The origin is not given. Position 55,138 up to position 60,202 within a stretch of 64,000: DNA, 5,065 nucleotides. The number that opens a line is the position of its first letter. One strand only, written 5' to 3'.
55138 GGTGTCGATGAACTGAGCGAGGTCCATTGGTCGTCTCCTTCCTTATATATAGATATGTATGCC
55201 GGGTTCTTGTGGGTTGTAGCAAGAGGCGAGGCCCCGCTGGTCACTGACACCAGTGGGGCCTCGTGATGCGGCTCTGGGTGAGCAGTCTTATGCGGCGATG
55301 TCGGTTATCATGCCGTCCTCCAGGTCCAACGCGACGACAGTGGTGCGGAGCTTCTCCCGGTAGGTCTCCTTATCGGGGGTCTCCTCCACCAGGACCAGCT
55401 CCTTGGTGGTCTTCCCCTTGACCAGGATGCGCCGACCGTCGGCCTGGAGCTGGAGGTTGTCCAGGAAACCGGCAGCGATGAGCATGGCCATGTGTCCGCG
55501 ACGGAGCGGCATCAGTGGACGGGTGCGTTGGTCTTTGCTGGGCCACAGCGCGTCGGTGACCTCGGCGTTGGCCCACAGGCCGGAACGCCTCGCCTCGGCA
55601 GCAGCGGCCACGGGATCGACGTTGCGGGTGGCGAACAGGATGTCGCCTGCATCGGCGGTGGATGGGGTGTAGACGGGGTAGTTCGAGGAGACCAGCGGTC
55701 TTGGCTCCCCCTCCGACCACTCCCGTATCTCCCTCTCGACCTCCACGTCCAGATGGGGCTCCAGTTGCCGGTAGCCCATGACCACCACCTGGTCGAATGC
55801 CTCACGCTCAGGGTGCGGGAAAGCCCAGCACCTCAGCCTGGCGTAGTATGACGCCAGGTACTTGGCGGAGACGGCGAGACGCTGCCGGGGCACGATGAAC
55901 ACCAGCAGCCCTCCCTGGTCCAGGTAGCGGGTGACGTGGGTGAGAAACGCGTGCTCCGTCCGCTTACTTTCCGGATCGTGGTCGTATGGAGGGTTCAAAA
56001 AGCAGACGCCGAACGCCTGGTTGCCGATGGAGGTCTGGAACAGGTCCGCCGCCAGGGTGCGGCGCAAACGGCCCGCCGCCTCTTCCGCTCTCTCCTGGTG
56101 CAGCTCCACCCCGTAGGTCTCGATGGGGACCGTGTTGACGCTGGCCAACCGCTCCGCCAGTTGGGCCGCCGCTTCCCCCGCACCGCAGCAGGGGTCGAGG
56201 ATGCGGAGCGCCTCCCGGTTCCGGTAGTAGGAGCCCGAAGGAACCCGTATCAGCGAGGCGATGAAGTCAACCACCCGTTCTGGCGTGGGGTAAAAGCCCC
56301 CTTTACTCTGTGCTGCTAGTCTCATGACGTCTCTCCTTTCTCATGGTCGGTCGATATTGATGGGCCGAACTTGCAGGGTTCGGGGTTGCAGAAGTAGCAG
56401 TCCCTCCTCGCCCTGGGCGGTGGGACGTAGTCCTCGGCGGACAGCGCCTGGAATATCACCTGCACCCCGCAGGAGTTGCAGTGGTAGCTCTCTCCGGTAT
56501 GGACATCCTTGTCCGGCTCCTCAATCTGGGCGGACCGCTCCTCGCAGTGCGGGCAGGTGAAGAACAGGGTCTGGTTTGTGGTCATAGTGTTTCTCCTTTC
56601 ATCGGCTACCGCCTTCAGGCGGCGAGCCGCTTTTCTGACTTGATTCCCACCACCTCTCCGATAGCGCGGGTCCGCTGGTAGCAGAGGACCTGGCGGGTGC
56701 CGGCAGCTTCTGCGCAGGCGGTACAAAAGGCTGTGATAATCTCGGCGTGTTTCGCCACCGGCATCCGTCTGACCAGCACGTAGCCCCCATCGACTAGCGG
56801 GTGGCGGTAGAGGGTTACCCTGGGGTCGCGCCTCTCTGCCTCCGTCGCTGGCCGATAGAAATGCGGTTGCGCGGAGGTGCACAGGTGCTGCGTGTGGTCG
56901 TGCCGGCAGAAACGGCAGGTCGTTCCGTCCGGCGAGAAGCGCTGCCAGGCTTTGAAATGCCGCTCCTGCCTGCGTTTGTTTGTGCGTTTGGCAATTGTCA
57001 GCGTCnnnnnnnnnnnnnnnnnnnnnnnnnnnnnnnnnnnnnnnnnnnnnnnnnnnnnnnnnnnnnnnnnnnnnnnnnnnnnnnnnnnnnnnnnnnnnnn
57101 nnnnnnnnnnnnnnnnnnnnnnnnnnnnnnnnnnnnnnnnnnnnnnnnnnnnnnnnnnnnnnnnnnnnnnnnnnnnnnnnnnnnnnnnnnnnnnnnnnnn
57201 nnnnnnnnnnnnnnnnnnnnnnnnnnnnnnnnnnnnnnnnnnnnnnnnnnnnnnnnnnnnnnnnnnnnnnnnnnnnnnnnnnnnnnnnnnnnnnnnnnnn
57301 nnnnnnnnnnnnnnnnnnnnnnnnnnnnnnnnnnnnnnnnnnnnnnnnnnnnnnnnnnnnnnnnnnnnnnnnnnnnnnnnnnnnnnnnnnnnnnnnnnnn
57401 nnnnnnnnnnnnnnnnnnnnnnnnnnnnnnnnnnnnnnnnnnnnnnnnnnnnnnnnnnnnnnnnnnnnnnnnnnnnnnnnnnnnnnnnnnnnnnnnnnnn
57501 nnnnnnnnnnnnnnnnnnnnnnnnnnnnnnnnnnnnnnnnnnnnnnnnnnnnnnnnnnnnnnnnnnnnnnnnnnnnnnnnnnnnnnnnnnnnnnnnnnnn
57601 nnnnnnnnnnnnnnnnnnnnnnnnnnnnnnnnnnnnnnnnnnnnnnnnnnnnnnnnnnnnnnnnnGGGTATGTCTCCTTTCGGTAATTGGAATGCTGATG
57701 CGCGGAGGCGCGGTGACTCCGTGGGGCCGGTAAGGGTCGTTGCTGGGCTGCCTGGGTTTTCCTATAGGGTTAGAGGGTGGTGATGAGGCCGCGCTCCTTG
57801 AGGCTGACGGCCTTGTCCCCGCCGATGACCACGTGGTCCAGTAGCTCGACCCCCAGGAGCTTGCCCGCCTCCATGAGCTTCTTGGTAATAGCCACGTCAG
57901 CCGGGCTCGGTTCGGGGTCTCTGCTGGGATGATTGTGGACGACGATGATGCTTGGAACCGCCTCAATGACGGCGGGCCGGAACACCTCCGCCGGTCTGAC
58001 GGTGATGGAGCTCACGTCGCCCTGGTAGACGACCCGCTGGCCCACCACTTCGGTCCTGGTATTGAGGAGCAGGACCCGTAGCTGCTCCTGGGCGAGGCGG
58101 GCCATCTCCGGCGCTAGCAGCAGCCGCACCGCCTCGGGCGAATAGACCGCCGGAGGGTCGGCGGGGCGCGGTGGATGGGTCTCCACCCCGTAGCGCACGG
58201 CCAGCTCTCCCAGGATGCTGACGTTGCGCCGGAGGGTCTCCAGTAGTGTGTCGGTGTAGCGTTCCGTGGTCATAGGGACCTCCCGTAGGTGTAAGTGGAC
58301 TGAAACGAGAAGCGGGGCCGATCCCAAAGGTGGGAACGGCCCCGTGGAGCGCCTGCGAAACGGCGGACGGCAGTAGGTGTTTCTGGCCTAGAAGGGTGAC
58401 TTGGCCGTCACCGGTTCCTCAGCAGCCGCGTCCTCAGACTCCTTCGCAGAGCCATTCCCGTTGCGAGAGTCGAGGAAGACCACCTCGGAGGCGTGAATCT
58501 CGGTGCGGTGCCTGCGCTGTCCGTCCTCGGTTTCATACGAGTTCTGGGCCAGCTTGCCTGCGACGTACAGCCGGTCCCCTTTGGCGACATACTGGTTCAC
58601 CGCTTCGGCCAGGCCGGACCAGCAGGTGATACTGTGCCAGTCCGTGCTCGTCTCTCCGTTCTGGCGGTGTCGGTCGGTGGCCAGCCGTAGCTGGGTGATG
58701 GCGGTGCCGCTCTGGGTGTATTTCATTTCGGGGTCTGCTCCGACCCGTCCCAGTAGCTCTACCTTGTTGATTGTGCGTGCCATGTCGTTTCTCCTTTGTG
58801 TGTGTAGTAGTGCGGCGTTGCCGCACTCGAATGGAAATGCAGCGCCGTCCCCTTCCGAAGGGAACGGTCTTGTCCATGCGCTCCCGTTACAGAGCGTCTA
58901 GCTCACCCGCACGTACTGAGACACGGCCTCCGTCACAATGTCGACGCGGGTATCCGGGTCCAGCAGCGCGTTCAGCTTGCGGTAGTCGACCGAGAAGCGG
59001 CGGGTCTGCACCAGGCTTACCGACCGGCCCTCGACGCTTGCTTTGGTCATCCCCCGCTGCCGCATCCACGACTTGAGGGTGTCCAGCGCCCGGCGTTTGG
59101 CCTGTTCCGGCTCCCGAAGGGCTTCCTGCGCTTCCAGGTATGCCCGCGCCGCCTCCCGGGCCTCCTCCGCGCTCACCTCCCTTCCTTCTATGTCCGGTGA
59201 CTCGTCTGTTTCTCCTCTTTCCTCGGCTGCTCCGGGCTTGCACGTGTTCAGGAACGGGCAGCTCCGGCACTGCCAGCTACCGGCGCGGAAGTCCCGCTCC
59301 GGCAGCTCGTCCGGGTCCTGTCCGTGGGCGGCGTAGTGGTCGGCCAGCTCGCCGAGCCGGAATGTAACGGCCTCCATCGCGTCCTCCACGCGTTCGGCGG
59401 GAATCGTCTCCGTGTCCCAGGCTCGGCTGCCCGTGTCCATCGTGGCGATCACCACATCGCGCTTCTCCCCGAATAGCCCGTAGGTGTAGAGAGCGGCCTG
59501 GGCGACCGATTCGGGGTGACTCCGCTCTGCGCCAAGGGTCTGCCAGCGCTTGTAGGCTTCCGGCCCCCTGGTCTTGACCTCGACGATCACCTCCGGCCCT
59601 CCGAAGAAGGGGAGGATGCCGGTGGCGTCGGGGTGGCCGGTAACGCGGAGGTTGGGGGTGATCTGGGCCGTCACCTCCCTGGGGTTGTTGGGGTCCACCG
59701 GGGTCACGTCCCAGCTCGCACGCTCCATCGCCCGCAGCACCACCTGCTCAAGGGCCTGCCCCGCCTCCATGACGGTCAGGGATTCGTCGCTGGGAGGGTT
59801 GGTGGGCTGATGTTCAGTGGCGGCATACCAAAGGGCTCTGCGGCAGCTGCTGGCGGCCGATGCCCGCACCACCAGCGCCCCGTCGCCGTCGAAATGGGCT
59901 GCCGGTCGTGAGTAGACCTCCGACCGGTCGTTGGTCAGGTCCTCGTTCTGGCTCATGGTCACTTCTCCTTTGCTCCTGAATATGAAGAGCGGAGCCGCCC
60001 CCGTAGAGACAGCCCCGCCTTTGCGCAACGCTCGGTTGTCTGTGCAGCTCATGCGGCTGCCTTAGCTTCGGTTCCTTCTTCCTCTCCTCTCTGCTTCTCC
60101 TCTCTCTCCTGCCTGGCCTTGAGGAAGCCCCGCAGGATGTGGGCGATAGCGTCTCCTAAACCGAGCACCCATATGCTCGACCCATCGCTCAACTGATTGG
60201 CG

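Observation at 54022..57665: Uncharacterised cassette: three small Zn-binding/unknown proteins translationally coupled to an orphan N6-methyltransferase and an SNF2 ATPase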

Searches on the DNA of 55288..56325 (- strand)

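Call 29: search_rna_families(sources=[L004, L005], threshold=gathering)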
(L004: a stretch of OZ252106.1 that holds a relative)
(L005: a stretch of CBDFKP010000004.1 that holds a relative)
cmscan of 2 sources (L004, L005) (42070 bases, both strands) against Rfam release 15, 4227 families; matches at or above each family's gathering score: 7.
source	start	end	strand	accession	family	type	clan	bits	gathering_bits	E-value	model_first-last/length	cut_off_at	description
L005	235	333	+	RF00029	Intron_gpII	Intron;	-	67.6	40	2.4e-11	1-77/77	no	Group II catalytic intron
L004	9512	9610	+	RF00029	Intron_gpII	Intron;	-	67.5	40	2.6e-11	1-77/77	no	Group II catalytic intron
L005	9512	9610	+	RF00029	Intron_gpII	Intron;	-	67.5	40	2.6e-11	1-77/77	no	Group II catalytic intron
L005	14300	14398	+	RF00029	Intron_gpII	Intron;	-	65.9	40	6.7e-11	1-77/77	no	Group II catalytic intron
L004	5987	6081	+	RF00029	Intron_gpII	Intron;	-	63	40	3.3e-10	1-77/77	no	Group II catalytic intron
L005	3023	3123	+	RF00029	Intron_gpII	Intron;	-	57.1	40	9.1e-09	1-77/77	no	Group II catalytic intron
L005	419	554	+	RF02012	group-II-D1D4-7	Intron;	CL00102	34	34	0.0014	1-151/151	no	Group II catalytic intron D1-D4-7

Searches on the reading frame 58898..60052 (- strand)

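Call 3: search_protein_families(library=pfam, proteins=[window:58898-60052:-], max_evalue=0.01)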
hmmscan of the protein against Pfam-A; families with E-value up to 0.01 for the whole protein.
window:58898-60052:- (384 aa): 0 families

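Call 7: search_protein_families(library=phrogs, proteins=[window:58898-60052:-], max_evalue=0.01)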
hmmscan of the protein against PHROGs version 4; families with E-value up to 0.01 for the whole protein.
window:58898-60052:- (384 aa): 3 families
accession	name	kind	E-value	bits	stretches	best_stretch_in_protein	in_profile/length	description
phrog_1990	-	DNA, RNA and nucleotide metabolism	2e-16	61.2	1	63-280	39-244/290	Cas4-domain exonuclease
phrog_434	-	DNA, RNA and nucleotide metabolism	1.8e-12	48.2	1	86-361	97-336/372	RecE-like recombination exonuclease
phrog_1706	-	DNA, RNA and nucleotide metabolism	3.5e-08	34.3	1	61-318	49-274/293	CRISPR/Cas system associated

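Call 8: search_protein_families(library=ncbifam, proteins=[window:58898-60052:-], max_evalue=0.01)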
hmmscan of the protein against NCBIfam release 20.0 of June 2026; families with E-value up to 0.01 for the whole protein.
window:58898-60052:- (384 aa): 1 family
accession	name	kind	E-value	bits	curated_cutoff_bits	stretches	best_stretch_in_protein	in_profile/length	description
NF045870.1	MAGa7180_fam_nucl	equivalog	0.0023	17.2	225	1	95-204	77-181/272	MAGa7180 family putative nuclease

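Call 9: search_protein_families(library=padloc, proteins=[window:58898-60052:-], max_evalue=0.01)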
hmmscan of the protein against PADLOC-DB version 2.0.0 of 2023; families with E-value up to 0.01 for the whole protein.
window:58898-60052:- (384 aa): 1 family
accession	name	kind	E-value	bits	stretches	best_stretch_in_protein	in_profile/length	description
PDLC00943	Cas4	-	0.0085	14.1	0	64-191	6-107/180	CRISPR-associated protein Cas4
